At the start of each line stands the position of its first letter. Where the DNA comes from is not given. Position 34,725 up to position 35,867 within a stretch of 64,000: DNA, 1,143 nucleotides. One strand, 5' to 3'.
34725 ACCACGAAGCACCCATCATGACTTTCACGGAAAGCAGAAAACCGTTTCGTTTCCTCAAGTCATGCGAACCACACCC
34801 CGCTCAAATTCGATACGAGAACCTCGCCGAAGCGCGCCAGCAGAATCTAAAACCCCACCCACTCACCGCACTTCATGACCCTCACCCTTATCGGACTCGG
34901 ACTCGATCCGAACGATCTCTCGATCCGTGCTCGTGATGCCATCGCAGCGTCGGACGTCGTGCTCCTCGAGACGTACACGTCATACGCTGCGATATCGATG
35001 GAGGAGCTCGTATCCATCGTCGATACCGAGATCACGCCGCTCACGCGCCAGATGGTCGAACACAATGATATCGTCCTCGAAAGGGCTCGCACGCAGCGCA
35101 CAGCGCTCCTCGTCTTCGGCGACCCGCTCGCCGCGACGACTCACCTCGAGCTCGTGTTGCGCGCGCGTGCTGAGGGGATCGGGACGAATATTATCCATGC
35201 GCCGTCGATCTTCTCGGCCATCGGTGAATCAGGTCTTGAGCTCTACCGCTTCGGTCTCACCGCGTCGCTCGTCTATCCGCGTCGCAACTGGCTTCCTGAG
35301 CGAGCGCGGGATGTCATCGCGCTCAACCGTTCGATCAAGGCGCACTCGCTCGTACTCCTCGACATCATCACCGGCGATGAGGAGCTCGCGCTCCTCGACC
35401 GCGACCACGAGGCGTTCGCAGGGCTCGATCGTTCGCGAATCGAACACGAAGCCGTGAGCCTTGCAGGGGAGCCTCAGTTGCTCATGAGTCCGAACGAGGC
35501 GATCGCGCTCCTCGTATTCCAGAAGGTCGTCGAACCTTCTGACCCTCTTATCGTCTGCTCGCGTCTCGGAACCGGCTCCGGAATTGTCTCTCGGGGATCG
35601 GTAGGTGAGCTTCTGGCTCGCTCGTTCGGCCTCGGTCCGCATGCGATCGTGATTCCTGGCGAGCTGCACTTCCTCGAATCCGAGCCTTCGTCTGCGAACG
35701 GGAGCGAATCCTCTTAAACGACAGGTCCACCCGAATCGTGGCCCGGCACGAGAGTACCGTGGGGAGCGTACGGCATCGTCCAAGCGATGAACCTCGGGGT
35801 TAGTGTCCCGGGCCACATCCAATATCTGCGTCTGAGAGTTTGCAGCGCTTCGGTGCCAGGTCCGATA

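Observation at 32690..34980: Lower-GC islet between ftsZ and dphB, bounded by a ~115-bp direct duplication of the dphB 5' end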

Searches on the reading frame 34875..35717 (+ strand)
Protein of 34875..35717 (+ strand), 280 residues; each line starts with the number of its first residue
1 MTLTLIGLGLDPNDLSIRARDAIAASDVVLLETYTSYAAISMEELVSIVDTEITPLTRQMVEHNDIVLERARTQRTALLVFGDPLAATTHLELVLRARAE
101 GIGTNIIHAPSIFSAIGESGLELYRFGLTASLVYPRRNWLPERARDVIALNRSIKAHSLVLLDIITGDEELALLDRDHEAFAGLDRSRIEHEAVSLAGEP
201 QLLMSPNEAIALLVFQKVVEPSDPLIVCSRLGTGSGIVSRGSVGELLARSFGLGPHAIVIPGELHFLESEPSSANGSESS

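Call 7: search_protein_families(library=pfam, proteins=[window:34875-35717:+], max_evalue=0.01)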
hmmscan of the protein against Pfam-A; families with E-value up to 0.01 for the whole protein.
window:34875-35717:+ (280 aa): 1 family
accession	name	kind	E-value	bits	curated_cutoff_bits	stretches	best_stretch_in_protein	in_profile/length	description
PF00590.25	TP_methylase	-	9.2e-19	68.7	27.8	1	2-165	1-169/212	Tetrapyrrole (Corrin/Porphyrin) Methylases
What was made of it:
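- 34875..35717 (+): dphB / dph5 (diphthine synthase), intact at 280 aa, with a mosaic history. Pfam TP_methylase (call 7).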

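Call 9: find_related_loci(query=window:34875-35717:+, collection=genome_contigs, flank=10000)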
Query window:34875-35717:+ (280 aa) in genome_contigs; peptide patterns used: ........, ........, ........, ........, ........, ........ (x = any residue, [..] = any of these).
188 stretches matched a pattern, but none encodes a relative of the query by tblastn (E <= 1e-3).
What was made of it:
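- Tried and rejected: Close relatives of dphB in GTDB species genomes, by single protein: none found (call 9).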

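Call 10: find_encoding_contigs(protein=window:34875-35717:+, flank=10000)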
Protein window:34875-35717:+ (280 aa): 24 contigs read that carry it; 6 places shown.
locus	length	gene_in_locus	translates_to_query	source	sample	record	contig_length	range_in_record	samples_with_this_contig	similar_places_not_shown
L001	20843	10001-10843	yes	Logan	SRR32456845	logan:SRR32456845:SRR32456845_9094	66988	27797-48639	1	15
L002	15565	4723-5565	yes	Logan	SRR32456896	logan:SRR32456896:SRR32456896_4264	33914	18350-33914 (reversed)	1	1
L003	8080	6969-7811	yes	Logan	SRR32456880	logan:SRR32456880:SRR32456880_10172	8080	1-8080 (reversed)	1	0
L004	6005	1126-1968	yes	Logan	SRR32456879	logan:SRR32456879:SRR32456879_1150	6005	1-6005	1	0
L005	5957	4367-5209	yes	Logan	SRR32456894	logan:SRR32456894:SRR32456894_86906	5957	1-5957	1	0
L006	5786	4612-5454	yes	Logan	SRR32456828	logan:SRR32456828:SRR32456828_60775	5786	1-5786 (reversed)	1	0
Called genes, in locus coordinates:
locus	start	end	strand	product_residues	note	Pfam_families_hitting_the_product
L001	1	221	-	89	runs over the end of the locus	-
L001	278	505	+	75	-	-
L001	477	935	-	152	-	-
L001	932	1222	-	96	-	PF13463:HTH_27 (weak)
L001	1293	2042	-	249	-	PF01163:RIO1, PF01636:APH (weak)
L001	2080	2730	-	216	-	PF02224:Cytidylate_kin (faint), PF13189:Cytidylate_kin2, PF13238:AAA_18 (weak)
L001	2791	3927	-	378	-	-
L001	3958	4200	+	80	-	-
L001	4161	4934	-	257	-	PF01261:AP_endonuc_2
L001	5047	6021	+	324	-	PF01636:APH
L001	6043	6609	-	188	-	-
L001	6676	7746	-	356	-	PF00091:Tubulin, PF12327:FtsZ_C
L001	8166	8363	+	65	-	-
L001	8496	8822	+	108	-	-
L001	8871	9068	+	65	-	-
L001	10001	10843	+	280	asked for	PF00590:TP_methylase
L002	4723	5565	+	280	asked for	PF00590:TP_methylase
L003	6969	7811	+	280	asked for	PF00590:TP_methylase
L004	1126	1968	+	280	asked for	PF00590:TP_methylase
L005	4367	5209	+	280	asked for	PF00590:TP_methylase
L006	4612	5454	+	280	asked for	PF00590:TP_methylase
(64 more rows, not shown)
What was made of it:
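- The structure is reproduced in 24 contigs read from independent assemblies (call 10).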

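Call 13: find_homologous_proteins(query=window:34875-35717:+, max_evalue=1e-10)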
Query window:34875-35717:+ (280 aa): 464 proteins with E <= 1e-10 among 8000 candidates; the best 120 are listed.
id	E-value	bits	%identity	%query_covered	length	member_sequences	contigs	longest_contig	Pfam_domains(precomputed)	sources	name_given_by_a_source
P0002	1.3e-172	590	100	100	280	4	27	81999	PF00590.26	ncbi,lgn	ncbi:MAG: diphthine synthase [Candidatus Woesearchaeota archaeon]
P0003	1.3e-141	489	85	96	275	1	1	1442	PF00590.26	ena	-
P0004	1.1e-135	469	83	96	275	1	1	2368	PF00590.26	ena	-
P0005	6.8e-126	437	75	97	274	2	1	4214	PF00590.26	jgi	jgi:diphthine synthase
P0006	2.5e-122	425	76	96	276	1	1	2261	PF00590.26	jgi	jgi:diphthine synthase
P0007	7.0e-121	421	74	96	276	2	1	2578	PF00590.26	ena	-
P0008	3.0e-109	382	66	96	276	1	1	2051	PF00590.26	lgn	-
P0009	1.2e-100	354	64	96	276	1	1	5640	PF00590.26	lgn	-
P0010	3.9e-100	353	63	96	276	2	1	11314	PF00590.26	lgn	-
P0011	1.2e-61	227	42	96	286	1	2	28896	PF00590.26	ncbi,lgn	ncbi:MAG: diphthine synthase [Candidatus Woesearchaeota archaeon]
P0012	5.8e-48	182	41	96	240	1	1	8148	PF00590.26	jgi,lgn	jgi:diphthine synthase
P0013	1.0e-46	178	38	96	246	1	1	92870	PF00590.26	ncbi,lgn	-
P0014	9.0e-46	174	39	96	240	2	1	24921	PF00590.26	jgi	jgi:diphthine synthase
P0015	1.6e-45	174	38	96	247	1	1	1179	PF00590.26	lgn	-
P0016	4.4e-45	172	39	96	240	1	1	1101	PF00590.26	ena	-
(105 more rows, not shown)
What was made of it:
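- The window arrangement recurs in 24 contigs read from separate runs, and the same dphB protein also carries an NCBI MAG name (calls 10, 13).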

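Call 14: find_encoding_contigs(protein=P0010, flank=10000, max_places=3)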
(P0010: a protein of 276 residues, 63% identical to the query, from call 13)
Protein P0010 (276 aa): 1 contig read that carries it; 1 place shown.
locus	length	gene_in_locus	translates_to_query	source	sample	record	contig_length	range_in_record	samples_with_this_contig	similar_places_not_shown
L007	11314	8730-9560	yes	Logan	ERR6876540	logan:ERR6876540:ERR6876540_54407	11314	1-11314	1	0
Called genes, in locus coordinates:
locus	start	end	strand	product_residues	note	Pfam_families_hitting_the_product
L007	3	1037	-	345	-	?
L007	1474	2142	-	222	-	-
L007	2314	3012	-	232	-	-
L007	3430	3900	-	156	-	-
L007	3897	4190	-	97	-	-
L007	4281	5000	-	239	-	PF01636:APH (faint), PF01163:RIO1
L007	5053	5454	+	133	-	-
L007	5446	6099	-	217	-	PF02224:Cytidylate_kin (faint), PF13189:Cytidylate_kin2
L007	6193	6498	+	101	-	-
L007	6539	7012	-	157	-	-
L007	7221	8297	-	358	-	PF00091:Tubulin, PF12327:FtsZ_C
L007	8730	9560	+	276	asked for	PF00590:TP_methylase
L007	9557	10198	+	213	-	-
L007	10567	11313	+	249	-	?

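Call 15: find_encoding_contigs(protein=P0009, flank=10000, max_places=3)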
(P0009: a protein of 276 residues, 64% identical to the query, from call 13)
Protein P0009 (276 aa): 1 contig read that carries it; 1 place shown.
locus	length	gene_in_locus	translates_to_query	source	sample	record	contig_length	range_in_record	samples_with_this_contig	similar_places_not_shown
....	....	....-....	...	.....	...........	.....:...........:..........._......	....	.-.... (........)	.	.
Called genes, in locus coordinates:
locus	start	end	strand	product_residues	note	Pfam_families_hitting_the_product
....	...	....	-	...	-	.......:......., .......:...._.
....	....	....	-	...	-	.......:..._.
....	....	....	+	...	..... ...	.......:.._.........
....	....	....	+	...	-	-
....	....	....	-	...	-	-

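Call 16: find_encoding_contigs(protein=P0005, flank=10000, max_places=3)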
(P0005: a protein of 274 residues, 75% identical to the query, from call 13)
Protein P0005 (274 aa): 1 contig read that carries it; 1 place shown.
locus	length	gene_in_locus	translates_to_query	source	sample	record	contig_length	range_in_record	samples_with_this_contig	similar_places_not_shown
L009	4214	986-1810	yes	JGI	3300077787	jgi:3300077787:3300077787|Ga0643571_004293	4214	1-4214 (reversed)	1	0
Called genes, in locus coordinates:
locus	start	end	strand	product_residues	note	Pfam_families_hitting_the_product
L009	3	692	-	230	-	?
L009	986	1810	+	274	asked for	PF00590:TP_methylase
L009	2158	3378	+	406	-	PF01751:Toprim (weak), PF13155:Toprim_2 (weak), PF13662:Toprim_4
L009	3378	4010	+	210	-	PF13624:SurA_N_3 (faint)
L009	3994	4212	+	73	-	?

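Call 17: find_encoding_contigs(protein=P0004, flank=10000, max_places=3)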
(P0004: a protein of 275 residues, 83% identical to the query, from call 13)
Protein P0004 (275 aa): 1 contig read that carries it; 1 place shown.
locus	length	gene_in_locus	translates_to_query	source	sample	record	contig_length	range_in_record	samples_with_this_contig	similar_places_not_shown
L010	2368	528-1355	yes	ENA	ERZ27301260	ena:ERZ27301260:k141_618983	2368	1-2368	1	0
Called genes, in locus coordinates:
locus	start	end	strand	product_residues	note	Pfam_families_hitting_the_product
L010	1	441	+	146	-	?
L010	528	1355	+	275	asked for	PF00590:TP_methylase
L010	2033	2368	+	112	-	?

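Call 19: find_encoding_contigs(protein=P0003, flank=10000, max_places=3)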
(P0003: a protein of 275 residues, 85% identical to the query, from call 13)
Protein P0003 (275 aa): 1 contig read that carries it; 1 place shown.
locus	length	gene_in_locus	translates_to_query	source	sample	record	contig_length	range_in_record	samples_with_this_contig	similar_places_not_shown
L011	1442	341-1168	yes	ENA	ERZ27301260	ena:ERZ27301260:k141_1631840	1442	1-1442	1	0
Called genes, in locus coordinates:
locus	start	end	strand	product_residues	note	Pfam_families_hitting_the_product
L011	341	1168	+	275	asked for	PF00590:TP_methylase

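Call 20: find_encoding_contigs(protein=P0007, flank=10000, max_places=3)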
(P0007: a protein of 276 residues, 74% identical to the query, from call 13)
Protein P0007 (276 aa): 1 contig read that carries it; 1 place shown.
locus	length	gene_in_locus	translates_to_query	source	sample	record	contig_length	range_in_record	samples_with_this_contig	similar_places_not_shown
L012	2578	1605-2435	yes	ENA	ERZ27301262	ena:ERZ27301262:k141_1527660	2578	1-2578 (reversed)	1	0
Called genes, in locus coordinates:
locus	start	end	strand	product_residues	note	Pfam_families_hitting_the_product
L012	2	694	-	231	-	?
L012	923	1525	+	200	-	PF13302:Acetyltransf_3, PF13420:Acetyltransf_4, PF00583:Acetyltransf_1, PF13508:Acetyltransf_7 (weak)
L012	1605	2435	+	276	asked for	PF00590:TP_methylase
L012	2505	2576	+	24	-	?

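Call 21: find_encoding_contigs(protein=P0006, flank=10000, max_places=3)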
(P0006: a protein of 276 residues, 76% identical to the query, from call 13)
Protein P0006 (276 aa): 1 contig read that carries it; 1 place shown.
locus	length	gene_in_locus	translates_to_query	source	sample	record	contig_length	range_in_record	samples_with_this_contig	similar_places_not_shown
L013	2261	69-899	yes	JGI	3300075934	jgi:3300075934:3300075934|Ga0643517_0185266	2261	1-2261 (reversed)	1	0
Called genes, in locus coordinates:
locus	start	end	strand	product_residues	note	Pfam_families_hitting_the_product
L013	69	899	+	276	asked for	PF00590:TP_methylase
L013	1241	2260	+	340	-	?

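Call 31: find_related_loci(query=A2, collection=metagenome_contigs, flank=6000)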
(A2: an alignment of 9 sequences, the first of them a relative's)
Query A2 (280 aa) in metagenome_contigs; peptide patterns used: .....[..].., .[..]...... (x = any residue, [..] = any of these).
115 stretches matched a pattern; 1 encode a relative of the query (tblastn E <= 1e-3); 1 distinct loci.
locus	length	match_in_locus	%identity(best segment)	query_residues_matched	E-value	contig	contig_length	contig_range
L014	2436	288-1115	41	3-270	1e-72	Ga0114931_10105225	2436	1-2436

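Call 32: find_related_loci(query=A2, collection=genome_contigs, flank=6000)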
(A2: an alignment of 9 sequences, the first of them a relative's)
Query A2 (280 aa) in genome_contigs; peptide patterns used: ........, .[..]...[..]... (x = any residue, [..] = any of these).
80 stretches matched a pattern; 8 encode a relative of the query (tblastn E <= 1e-3); 8 distinct loci.
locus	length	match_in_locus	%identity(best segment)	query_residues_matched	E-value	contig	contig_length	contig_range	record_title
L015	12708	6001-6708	38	3-270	3e-54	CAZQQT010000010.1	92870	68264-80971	MAG TPA_asm: uncultured Thermococci archaeon isolate SRP141376_co1_33 genome assembly, contig: NODE_606_length_92870_cov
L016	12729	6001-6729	36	2-270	3e-41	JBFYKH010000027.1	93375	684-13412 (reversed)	MAG: Candidatus Altiarchaeota archaeon isolate PPR_0001 k121_5432993, whole genome shotgun sequence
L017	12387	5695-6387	32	1-270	9e-32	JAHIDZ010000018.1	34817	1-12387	MAG: Nanoarchaeota archaeon isolate KR11_0.1_MetaG.mb.10 KR11_0.1_MetaG.mb.10_k141_1031029, whole genome shotgun sequenc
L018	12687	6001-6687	33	3-270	6e-31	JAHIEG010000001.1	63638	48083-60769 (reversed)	MAG: Nanoarchaeota archaeon isolate KR11_0.1_MetaG.mb.112 KR11_0.1_MetaG.mb.112_k141_6243, whole genome shotgun sequence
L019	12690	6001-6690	32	3-268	2e-28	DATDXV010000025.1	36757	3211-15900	MAG TPA_asm: archaeon isolate SMAG_U8148 k141_530583, whole genome shotgun sequence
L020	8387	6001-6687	33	3-270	3e-25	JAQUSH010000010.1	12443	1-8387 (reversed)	MAG: Candidatus Aenigmatarchaeota archaeon isolate STD1_92 NODE_13553_length_12443_cov_2.883079_Sandtown_D1, whole genom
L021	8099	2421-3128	28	3-270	6e-19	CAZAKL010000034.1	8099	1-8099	MAG TPA_asm: uncultured archaeon isolate binchicken_co36_221 genome assembly, contig: NODE_6369_length_8099_cov_7.499254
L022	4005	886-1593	28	3-270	1e-18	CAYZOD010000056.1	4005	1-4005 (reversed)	MAG TPA_asm: uncultured archaeon isolate binchicken_co36_195 genome assembly, contig: NODE_17670_length_4005_cov_4.60835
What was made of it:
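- Tried and rejected: The alignment-based scans of genomes and JGI metagenomes returned only distant loci at 28-41% identity, with no ftsZ-dphB context of use (calls 31, 32).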

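Call 73: search_protein_families(library=ncbifam, proteins=[window:34875-35717:+], max_evalue=0.01)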
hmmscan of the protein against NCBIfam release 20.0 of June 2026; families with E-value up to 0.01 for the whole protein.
window:34875-35717:+ (280 aa): 2 families
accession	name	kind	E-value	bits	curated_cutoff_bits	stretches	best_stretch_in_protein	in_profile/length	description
TIGR00522.1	dph5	equivalog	1.4e-53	181.9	114.3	1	3-270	2-249/258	diphthine synthase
NF004060.0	PRK05576.1-3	equivalog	0.0045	16.8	189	1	5-112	2-118/202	cobalt-factor II C(20)-methyltransferase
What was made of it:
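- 34875..35717 (+): TIGR00522 at 181.9 bits against a cut-off of 114.3 (call 73).
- On Diphthine synthase (dph5/dphB): TIGR00522 at 181.9 bits against a cut-off of 114.3 for 34875-35717 (call 73).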
